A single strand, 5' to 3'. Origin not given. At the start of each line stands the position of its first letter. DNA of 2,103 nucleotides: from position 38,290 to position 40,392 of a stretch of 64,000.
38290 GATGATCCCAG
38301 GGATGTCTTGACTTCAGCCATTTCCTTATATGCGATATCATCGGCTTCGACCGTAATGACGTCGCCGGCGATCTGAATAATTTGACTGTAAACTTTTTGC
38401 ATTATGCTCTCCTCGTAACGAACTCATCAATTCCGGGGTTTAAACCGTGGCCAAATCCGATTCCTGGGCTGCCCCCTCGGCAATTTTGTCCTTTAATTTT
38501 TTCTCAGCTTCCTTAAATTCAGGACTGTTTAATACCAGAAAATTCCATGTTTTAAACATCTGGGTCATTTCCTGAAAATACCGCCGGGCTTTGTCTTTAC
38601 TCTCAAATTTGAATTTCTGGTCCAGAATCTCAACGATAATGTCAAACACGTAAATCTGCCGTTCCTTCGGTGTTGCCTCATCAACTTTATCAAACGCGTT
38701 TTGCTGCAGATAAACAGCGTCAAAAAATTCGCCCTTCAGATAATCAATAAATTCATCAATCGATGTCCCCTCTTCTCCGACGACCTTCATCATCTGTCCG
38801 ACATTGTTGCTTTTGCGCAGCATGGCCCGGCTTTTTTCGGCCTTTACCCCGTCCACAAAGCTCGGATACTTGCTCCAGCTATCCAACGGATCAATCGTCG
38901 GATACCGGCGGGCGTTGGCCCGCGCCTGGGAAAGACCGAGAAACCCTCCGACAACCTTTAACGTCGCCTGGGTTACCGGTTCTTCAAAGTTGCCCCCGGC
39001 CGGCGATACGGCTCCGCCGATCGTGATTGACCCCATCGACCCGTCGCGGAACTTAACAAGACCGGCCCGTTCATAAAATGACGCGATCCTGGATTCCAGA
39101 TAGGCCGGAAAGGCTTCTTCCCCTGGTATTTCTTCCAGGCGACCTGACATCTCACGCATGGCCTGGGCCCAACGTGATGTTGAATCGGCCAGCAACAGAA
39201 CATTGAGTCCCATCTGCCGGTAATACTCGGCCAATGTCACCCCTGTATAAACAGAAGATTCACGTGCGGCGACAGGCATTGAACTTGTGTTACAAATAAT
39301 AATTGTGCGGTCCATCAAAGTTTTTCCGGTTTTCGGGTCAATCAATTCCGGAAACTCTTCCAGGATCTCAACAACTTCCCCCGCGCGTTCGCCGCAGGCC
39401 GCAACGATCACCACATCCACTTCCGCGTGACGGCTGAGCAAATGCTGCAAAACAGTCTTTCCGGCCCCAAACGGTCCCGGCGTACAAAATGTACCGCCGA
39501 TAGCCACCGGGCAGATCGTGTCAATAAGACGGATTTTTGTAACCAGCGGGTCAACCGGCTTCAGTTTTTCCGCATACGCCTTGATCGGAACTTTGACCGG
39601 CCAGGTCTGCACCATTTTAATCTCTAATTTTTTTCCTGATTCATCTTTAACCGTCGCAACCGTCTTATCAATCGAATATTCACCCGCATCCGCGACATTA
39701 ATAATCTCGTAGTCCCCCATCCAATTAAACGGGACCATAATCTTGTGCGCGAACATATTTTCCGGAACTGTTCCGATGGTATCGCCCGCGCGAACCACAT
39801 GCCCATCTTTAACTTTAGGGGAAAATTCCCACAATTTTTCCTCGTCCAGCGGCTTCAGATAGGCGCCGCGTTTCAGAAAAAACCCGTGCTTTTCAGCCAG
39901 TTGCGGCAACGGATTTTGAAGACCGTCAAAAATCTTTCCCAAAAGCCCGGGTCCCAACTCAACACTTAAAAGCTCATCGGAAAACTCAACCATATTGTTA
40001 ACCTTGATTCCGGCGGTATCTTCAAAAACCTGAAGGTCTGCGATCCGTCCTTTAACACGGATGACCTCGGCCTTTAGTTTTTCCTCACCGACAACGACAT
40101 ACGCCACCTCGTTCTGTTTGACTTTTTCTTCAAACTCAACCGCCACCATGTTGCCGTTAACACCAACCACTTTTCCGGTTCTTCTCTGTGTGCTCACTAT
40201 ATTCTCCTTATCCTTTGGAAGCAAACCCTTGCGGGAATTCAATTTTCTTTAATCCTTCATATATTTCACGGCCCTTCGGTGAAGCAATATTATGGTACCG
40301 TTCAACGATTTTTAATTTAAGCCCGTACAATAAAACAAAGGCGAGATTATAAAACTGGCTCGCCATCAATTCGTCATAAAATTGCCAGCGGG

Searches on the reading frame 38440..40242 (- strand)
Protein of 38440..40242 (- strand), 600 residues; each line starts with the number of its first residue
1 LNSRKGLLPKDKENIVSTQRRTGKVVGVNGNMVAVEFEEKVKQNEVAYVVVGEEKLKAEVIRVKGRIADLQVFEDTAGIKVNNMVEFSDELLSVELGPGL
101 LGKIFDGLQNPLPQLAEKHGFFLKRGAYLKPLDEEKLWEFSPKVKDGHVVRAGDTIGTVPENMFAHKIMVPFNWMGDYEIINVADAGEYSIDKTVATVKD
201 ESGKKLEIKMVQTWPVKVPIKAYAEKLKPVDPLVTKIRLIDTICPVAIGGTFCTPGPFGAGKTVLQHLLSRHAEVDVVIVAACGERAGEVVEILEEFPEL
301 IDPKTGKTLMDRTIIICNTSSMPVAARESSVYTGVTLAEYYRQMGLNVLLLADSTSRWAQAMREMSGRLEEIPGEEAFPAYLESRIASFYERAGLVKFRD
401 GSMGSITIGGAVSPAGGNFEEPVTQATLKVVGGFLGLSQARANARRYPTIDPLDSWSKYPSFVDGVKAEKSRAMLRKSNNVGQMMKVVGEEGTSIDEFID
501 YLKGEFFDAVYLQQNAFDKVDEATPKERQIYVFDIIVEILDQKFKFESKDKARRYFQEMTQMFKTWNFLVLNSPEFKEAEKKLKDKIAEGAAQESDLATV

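Call 84: search_protein_families(library=pfam, proteins=[window:38440-40242:-], max_evalue=0.00001)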
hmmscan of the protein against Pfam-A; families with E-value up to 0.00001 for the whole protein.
window:38440-40242:- (600 aa): 3 families
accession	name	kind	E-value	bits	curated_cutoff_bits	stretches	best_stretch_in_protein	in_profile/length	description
PF00006.31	ATP-synt_ab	-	2.1e-65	220.8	29.5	1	237-457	2-213/213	ATP synthase alpha/beta family, nucleotide-binding domain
PF16886.11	ATP-synt_ab_Xtn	-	2e-28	98.4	25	1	130-217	2-88/88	ATPsynthase alpha/beta subunit barrel-sandwich domain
PF02874.29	ATP-synt_ab_N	-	1.6e-08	35.4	20.9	1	25-87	1-67/69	ATP synthase alpha/beta family, beta-barrel domain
